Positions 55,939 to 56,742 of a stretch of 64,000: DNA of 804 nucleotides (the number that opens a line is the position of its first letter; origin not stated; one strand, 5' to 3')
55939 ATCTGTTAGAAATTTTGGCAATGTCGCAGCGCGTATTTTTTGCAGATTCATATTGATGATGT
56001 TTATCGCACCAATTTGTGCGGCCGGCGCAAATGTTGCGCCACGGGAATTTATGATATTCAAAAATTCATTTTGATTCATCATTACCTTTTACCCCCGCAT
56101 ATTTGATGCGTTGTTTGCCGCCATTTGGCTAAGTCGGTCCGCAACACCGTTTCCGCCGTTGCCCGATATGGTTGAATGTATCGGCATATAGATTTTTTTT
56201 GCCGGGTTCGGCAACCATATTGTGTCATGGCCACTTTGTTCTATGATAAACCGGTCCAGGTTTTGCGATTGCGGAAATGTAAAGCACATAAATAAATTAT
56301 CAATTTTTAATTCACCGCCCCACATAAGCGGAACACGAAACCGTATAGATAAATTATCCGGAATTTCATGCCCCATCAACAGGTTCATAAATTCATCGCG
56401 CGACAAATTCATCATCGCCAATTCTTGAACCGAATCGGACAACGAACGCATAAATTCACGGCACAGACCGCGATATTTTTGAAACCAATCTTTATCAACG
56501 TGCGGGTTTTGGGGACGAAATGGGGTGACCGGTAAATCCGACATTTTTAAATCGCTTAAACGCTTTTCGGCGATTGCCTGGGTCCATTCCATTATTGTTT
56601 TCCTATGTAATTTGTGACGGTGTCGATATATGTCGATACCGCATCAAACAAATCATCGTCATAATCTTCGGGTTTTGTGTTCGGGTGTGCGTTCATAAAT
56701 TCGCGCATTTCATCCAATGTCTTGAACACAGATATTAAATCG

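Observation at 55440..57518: Unannotated four-gene operon: TM Pro-rich protein, HNH-like (GH-E-like) nuclease, SUKH-1-like immunity protein, RHH protein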

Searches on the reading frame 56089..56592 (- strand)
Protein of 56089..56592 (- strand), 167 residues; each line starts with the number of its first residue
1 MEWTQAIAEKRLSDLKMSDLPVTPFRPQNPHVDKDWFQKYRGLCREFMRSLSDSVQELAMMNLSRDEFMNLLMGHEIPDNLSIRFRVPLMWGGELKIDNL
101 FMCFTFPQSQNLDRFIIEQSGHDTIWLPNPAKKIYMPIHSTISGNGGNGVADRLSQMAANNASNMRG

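Call 3: search_protein_families(library=pfam, proteins=[window:56089-56592:-], max_evalue=1)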
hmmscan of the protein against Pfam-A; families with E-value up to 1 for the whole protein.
window:56089-56592:- (167 aa): 0 families

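Call 4: search_protein_families(library=ncbifam, proteins=[window:56089-56592:-], max_evalue=1)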
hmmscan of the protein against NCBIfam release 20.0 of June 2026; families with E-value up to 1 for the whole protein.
window:56089-56592:- (167 aa): 0 families

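Call 5: find_homologous_proteins(query=window:56089-56592:-)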
Query window:56089-56592:- (167 aa): 362 proteins with E <= 0.001 among 405 candidates; the best 120 are listed.
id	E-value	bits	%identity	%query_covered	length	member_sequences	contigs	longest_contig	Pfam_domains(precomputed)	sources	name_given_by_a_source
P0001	2.8e-106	371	98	100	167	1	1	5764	-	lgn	-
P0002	1.3e-100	352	92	100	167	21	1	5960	-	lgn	-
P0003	6.5e-90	318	81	99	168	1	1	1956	-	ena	-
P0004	2.9e-88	312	80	100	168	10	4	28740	-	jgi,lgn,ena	-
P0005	1.2e-87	310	80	99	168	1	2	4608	-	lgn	-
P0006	3.0e-87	309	80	99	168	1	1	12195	-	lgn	-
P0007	4.0e-86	305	79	99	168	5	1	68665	-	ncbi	-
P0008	5.8e-86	305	79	100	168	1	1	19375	-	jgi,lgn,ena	-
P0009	8.5e-86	304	78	99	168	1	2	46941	-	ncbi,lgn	-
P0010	8.9e-86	304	78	99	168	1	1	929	-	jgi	jgi:hypothetical protein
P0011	1.4e-85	303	78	100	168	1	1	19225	-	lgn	-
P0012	2.3e-85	303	80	94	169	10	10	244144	-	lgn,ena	-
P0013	3.0e-85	302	79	99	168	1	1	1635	-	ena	-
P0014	1.1e-84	300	80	98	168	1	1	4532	-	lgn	-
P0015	4.9e-84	298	78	100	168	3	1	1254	-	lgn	-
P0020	1.7e-82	293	77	99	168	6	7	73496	-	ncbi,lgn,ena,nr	ncbi:MAG: hypothetical protein J6S80_00590 [Alphaproteobacteria bacterium]|nr:hypothetical protein [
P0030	9.1e-80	285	75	99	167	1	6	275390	-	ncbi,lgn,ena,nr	ncbi:MAG: hypothetical protein J5742_00345 [Alphaproteobacteria bacterium]|nr:hypothetical protein [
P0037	1.8e-78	280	73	99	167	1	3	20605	-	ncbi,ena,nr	ncbi:MAG: hypothetical protein J5613_00515 [Alphaproteobacteria bacterium]|nr:hypothetical protein [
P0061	5.7e-75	269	69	99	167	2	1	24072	-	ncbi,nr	ncbi:MAG: hypothetical protein K5912_00170 [Alphaproteobacteria bacterium]|nr:hypothetical protein [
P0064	1.1e-74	268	70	99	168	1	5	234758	-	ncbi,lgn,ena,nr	ncbi:MAG: hypothetical protein J6T57_01665 [Alphaproteobacteria bacterium]|nr:hypothetical protein [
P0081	1.8e-71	258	67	99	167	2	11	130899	-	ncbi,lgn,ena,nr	ncbi:MAG: hypothetical protein K6B71_00515 [Alphaproteobacteria bacterium]|nr:hypothetical protein [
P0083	2.6e-71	257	69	97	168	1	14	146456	-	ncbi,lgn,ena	-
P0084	3.5e-71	257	64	99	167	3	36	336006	-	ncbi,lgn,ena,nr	ncbi:MAG: hypothetical protein IJR92_03015 [Alphaproteobacteria bacterium]|nr:hypothetical protein [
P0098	3.4e-64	234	63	98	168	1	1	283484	-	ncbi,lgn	-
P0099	4.3e-64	234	61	98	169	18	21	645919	-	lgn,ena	-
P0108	6.0e-63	230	62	98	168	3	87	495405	-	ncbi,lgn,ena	-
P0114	1.5e-62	229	62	95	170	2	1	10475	-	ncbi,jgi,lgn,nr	ncbi:MAG: hypothetical protein LBF37_02075 [Rickettsiales bacterium]|jgi:hypothetical protein|nr:hyp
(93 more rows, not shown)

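Call 6: search_protein_families(library=padloc, proteins=[window:56089-56592:-], max_evalue=1)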
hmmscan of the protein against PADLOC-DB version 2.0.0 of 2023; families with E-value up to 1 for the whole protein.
window:56089-56592:- (167 aa): 0 families

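Call 7: search_protein_families(library=phrogs, proteins=[window:56089-56592:-], max_evalue=1)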
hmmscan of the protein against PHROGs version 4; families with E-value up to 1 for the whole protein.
window:56089-56592:- (167 aa): 0 families

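Call 10: find_encoding_contigs(protein=P0114, flank=6000, max_places=3)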
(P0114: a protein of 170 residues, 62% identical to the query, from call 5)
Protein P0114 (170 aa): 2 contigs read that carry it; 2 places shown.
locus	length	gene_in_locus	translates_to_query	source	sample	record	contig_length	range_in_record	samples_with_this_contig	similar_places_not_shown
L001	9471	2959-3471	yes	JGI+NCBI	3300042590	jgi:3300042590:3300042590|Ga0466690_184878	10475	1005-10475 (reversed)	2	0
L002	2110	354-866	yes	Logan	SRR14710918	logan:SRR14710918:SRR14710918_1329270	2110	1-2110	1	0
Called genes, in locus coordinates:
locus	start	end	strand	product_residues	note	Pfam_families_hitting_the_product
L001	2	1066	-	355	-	?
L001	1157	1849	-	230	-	-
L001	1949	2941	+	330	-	-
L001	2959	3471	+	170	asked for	-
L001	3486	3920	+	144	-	-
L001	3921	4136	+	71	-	PF13467:RHH_4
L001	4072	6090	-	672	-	PF02130:YbeY, PF20154:LNT_N, PF00795:CN_hydrolase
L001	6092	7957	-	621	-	PF00515:TPR_1 (faint), PF07719:TPR_2 (faint), PF13414:TPR_11 (weak), PF13424:TPR_12 (faint), PF13431:TPR_17 (weak)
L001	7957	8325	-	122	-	PF05443:ROS_MUCR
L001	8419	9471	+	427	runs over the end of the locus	PF05496:RuvB_N, PF06068:TIP49 (weak), PF14532:Sigma54_activ_2 (weak), PF00004:AAA, PF07728:AAA_5, PF13173:AAA_14 (weak), PF16193:AAA_assoc_2, PF12002:MgsA_C, +5 more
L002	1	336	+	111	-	?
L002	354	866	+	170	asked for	-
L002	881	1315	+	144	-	-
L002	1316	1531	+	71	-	PF13467:RHH_4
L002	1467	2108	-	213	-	?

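Call 11: find_encoding_contigs(protein=P0099, flank=6000, max_places=3)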
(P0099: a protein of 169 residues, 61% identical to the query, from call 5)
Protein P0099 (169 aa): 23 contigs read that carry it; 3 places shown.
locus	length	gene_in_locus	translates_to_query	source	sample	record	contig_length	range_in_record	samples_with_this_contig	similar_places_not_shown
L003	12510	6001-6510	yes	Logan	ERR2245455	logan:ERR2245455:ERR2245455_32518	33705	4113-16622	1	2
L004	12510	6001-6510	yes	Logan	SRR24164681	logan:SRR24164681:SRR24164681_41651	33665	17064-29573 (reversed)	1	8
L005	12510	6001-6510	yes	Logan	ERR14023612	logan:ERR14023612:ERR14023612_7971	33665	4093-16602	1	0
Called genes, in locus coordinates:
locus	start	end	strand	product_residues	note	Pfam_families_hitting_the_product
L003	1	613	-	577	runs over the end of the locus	PF07973:tRNA_SAD, PF00587:tRNA-synt_2b, PF03129:HGTP_anticodon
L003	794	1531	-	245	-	PF03006:HlyIII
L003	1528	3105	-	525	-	PF00749:tRNA-synt_1c, PF19269:Anticodon_2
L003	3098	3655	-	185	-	PF13302:Acetyltransf_3, PF00583:Acetyltransf_1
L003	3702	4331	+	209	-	PF02390:Methyltransf_4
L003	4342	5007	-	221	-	-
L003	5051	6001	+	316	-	-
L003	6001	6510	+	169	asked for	-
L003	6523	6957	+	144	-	-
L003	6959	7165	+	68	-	PF13467:RHH_4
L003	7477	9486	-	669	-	PF02130:YbeY, PF20154:LNT_N, PF00795:CN_hydrolase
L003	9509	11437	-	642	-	PF00959:Phage_lysozyme (faint), PF13431:TPR_17 (faint), PF13432:TPR_16, PF14559:TPR_19 (weak)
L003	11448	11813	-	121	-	PF05443:ROS_MUCR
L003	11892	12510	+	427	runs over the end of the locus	PF05496:RuvB_N, PF06068:TIP49 (weak), PF00158:Sigma54_activat (faint), PF00004:AAA, PF07728:AAA_5, PF13173:AAA_14 (weak), PF16193:AAA_assoc_2, PF12002:MgsA_C, +3 more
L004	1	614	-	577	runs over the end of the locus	PF07973:tRNA_SAD, PF00587:tRNA-synt_2b, PF03129:HGTP_anticodon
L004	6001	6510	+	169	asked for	-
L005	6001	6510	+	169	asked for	-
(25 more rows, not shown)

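Call 18: search_solved_structures(query=A1, max_evalue=10, show_alignments=2)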
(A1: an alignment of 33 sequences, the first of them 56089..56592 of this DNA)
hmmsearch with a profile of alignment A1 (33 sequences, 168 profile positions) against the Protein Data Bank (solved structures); distinct sequences matched with E-value up to 10: 1.
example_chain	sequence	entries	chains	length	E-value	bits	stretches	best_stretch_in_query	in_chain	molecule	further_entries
3um3_B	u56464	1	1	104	0.031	17.3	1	65-130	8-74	Charged multivesicular body protein 4b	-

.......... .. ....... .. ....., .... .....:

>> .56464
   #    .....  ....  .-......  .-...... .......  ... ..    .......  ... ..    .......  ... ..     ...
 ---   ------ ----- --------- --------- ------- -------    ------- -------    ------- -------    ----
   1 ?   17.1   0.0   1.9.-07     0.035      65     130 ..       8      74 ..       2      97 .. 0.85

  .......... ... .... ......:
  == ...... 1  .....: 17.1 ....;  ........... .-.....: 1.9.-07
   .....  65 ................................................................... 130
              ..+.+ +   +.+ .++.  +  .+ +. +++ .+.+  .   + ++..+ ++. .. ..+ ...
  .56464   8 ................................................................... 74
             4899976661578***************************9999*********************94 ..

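Call 19: predict_structure(alignment_id=A1)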
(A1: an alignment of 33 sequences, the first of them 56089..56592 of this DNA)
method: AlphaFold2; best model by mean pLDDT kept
length: 167 residues; sequences in the alignment: 33
mean_pLDDT: 84.2   pTM: 0.76
mean pLDDT of the five models: 84.2, 83.2, 79.9, 79.5, 48.3
residues with pLDDT >= 90: 82; 70-90: 57; 50-70: 21; < 50: 7
segments of 3 or more residues with pLDDT < 50: 142-147
pLDDT, mean of each block of 10 residues (from residue 1): 92 91 90 92 92 85 86 88 92 93 89 91 91 80 46 68 58
secondary structure, 60 per line:
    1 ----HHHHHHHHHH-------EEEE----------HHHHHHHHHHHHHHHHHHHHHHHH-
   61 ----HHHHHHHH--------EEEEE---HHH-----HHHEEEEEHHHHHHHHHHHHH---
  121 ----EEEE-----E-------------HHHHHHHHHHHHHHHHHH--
elements in order: H5-14 E22-25 H36-59 H65-72 E81-85 E100-104 H105-117 E125-128 H148-165

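Call 27: search_protein_families(library=pfam, alignment_id=A1, max_evalue=10)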
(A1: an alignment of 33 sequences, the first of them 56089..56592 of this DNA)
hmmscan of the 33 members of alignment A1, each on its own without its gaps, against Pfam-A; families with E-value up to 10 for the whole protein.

A. member 1, window:56089-56592:- (167 aa): 0 families

B. families by the number of members that match (of 33 scanned): 5 families
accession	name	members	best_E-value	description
PF22272.1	LEA_3b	4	0.021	Late embryogenesis abundant protein (LEA_3b subfamily)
PF10854.13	DUF2649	2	0.041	Protein of unknown function (DUF2649)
PF13690.11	CheX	2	0.11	Chemotaxis phosphatase CheX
PF00104.35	Hormone_recep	1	0.073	Ligand-binding domain of nuclear hormone receptor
PF23167.1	DUF7057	1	0.23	Domain of unknown function (DUF7057)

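Call 37: search_protein_representatives(alignment_id=A1)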
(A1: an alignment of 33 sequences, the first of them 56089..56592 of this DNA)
Query: 33 sequences, 168 profile positions. Proteins with E-value up to 0.001 (for the whole library): 77; up to 1e-10: 27; up to 1e-30: 12. The best 77 are listed.
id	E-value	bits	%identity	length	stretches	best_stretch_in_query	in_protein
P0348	1.5e-77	275.4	-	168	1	1-167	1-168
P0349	1.1e-52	194.5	-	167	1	3-165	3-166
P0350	5.4e-51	189.0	-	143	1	69-167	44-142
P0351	2.8e-50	186.7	-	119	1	48-165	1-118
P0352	7.9e-44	165.7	-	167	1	1-103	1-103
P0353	1.6e-40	154.9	-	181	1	10-165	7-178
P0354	1.5e-39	151.7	-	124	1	70-165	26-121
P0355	4.3e-38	147.0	-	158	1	6-147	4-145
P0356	1.2e-37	145.6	-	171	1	4-160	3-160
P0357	5.3e-37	143.5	-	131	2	1-99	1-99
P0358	2.8e-33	131.3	-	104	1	1-97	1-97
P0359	4.4e-33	130.7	-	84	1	85-165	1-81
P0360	1.6e-29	119.1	-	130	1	1-96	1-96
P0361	1.8e-27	112.5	-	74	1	17-89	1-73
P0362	4.4e-23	98.2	-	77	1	1-77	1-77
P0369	1.3e-15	73.9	-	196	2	5-119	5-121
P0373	1.4e-11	60.8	-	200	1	9-164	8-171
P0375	5.4e-10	55.6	-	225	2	10-119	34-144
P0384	8.1e-08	48.5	-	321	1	11-149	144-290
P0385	9.7e-08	48.2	-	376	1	9-153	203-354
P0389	1.8e-07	47.4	-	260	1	11-155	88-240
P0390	2.4e-07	47.0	-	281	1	38-153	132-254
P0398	2.2e-06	43.8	-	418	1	11-153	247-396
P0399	2.6e-06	43.6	-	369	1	8-153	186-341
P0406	2.1e-05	40.6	-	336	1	13-153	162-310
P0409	4.7e-05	39.5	-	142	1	8-138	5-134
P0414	8.7e-05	38.6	-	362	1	10-153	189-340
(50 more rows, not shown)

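Call 38: search_protein_families(library=pfam, proteins=[P0373, P0375, P0384, P0385, P0389, P0390, P0398, P0399, P0406, P0414], max_evalue=0.1)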
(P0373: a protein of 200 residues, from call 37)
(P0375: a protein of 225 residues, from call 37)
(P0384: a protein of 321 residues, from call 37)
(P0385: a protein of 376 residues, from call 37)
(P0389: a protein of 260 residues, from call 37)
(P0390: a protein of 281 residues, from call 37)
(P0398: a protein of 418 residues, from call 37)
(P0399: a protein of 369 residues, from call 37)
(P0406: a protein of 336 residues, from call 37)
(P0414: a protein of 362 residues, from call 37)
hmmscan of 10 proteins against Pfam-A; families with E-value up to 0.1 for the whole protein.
P0373 (200 aa): 0 families

P0375 (225 aa): 2 families
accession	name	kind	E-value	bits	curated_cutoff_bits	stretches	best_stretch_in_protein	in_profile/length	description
PF24905.1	TTC3_9th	-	0.03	14.5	27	1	134-159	10-35/60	TTC3, helical domain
PF19658.4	DUF6161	-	0.044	13.7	27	1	131-174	40-80/216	Family of unknown function (DUF6161)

P0384 (321 aa): 1 family
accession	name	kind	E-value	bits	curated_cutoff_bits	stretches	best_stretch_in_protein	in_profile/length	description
PF19923.4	DUF6386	-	0.062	13.4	25.9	0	265-300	72-105/145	Family of unknown function (DUF6386)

P0385 (376 aa): 0 families

P0389 (260 aa): 1 family
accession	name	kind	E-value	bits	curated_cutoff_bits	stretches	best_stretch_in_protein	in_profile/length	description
PF07268.16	EppA_BapA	-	0.025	15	29.1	1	108-167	23-77/138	Exported protein precursor (EppA/BapA)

P0390 (281 aa): 0 families

P0398 (418 aa): 0 families

P0399 (369 aa): 0 families

P0406 (336 aa): 0 families

P0414 (362 aa): 0 families

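Call 44: find_related_loci(query=A4, collection=genome_contigs, flank=6000)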
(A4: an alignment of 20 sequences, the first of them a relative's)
Query A4 (193 aa) in genome_contigs; peptide patterns used: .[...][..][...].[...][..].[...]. (x = any residue, [..] = any of these).
67 stretches matched a pattern; 63 encode a relative of the query (tblastn E <= 1e-3); 63 distinct loci.
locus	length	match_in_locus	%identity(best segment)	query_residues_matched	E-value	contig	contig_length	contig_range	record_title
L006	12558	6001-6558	45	2-192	9e-53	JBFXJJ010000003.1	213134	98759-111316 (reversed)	MAG: Alphaproteobacteria bacterium isolate CA_2019_TPIn_49 NODE_211_length_213134_cov_8.282150_TPIn, whole genome shotgu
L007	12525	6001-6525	49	14-190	8e-53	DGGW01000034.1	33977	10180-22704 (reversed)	MAG TPA_asm: Alphaproteobacteria bacterium UBA3864 UBA3864_contig_45662, whole genome shotgun sequence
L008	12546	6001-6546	48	8-190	3e-51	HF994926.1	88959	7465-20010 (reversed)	Acetobacter sp. CAG:977 genomic scaffold, scf73, whole genome shotgun sequence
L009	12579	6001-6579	46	4-190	9e-51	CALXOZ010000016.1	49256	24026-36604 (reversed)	MAG: uncultured Alphaproteobacteria bacterium isolate BRZ_E__bin160 genome assembly, contig: BRZ_E__NODE_1300_length_492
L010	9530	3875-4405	44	14-191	1e-50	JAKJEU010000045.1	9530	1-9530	MAG: Proteobacteria bacterium isolate UR.bin47 UR_contig_21806, whole genome shotgun sequence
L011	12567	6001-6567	43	1-190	5e-50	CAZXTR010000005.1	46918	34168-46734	MAG TPA_asm: uncultured Lactobacillales bacterium isolate SRP263991_co3_209 genome assembly, contig: NODE_490_length_469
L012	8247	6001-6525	47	14-190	1e-49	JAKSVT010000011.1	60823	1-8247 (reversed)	MAG: Alphaproteobacteria bacterium isolate Horse_feces366 MAG366_11, whole genome shotgun sequence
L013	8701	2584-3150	40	1-190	2e-49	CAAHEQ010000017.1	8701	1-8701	MAG TPA_asm: Alphaproteobacteria bacterium, isolate HGM16760, WGS project CAAHEQ010000000 data, contig: SRS882242_20_k99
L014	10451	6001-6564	45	1-190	4e-49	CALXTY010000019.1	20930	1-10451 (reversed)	MAG: uncultured Alphaproteobacteria bacterium isolate BRZ_DM__bin96 genome assembly, contig: BRZ_DM__NODE_3448_length_20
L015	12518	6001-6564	40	1-189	5e-49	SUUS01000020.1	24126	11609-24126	MAG: Alphaproteobacteria bacterium isolate SIG52 NODE_40627_length_24126_cov_5.621151, whole genome shotgun sequence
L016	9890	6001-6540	46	9-190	6e-49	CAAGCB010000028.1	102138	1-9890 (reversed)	MAG TPA_asm: Alphaproteobacteria bacterium, isolate HGM16793, WGS project CAAGCB010000000 data, contig: SRS476094_28_k11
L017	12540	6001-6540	47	9-190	8e-49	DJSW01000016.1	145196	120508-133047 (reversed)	MAG TPA_asm: Alphaproteobacteria bacterium UBA6324 UBA6324_contig_72, whole genome shotgun sequence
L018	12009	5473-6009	43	11-190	2e-48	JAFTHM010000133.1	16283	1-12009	MAG: Alphaproteobacteria bacterium isolate RGIG3823 Roe_deer_Cecum-1__c657417, whole genome shotgun sequence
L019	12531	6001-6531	44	13-190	1e-48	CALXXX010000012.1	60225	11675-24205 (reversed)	MAG: uncultured Alphaproteobacteria bacterium isolate E27__bin304 genome assembly, contig: E27__k127_4861273, whole geno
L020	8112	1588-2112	47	14-190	2e-48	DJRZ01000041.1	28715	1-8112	MAG TPA_asm: Alphaproteobacteria bacterium UBA6347 UBA6347_contig_1850, whole genome shotgun sequence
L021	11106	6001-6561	40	3-190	1e-48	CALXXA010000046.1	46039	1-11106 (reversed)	MAG: uncultured Alphaproteobacteria bacterium isolate E30__bin278 genome assembly, contig: E30__k127_2966777, whole geno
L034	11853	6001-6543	45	8-190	2e-47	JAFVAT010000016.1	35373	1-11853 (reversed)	MAG: Alphaproteobacteria bacterium isolate RGIG5000 Roe_deer_Rumen-5__c1920, whole genome shotgun sequence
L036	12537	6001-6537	41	11-190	5e-47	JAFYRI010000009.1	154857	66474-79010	MAG: Alphaproteobacteria bacterium isolate RGIG7351 Water_buffalos_Cecum-5__c66, whole genome shotgun sequence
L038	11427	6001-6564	39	1-189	2e-45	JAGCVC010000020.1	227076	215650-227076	MAG: Alphaproteobacteria bacterium isolate RGIG10150 Yak_Rumen-4__c2118308, whole genome shotgun sequence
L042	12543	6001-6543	41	9-190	4e-44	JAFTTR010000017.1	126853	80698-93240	MAG: Alphaproteobacteria bacterium isolate RGIG4140 Roe_deer_Colon-1__c410966, whole genome shotgun sequence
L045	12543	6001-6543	40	9-190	3e-43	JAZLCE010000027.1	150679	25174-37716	MAG: Alphaproteobacteria bacterium isolate T1900045053_TC20190046.MAGScoT_cleanbin_000005 SGB_4532_k141_483232, whole ge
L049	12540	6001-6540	40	9-190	2e-42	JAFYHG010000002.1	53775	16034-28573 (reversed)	MAG: Alphaproteobacteria bacterium isolate RGIG7089 Sheep_Rumen.Co__c113260, whole genome shotgun sequence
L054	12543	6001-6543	39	9-190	8e-42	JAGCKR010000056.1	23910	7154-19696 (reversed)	MAG: Alphaproteobacteria bacterium isolate RGIG9879 Yak_Rectum-4__c689246, whole genome shotgun sequence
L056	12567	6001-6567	34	3-192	4e-41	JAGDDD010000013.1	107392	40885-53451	MAG: Alphaproteobacteria bacterium isolate RGIG10359 Yak_Rumen.Co__c1838065, whole genome shotgun sequence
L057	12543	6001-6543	39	9-190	1e-40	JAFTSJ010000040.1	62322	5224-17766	MAG: Alphaproteobacteria bacterium isolate RGIG4106 Roe_deer_Cecum.Co__c2098750, whole genome shotgun sequence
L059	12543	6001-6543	38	9-190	4e-42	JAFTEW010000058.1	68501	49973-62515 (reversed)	MAG: Alphaproteobacteria bacterium isolate RGIG3755 Roe_deer_Abomasum-1__c300052, whole genome shotgun sequence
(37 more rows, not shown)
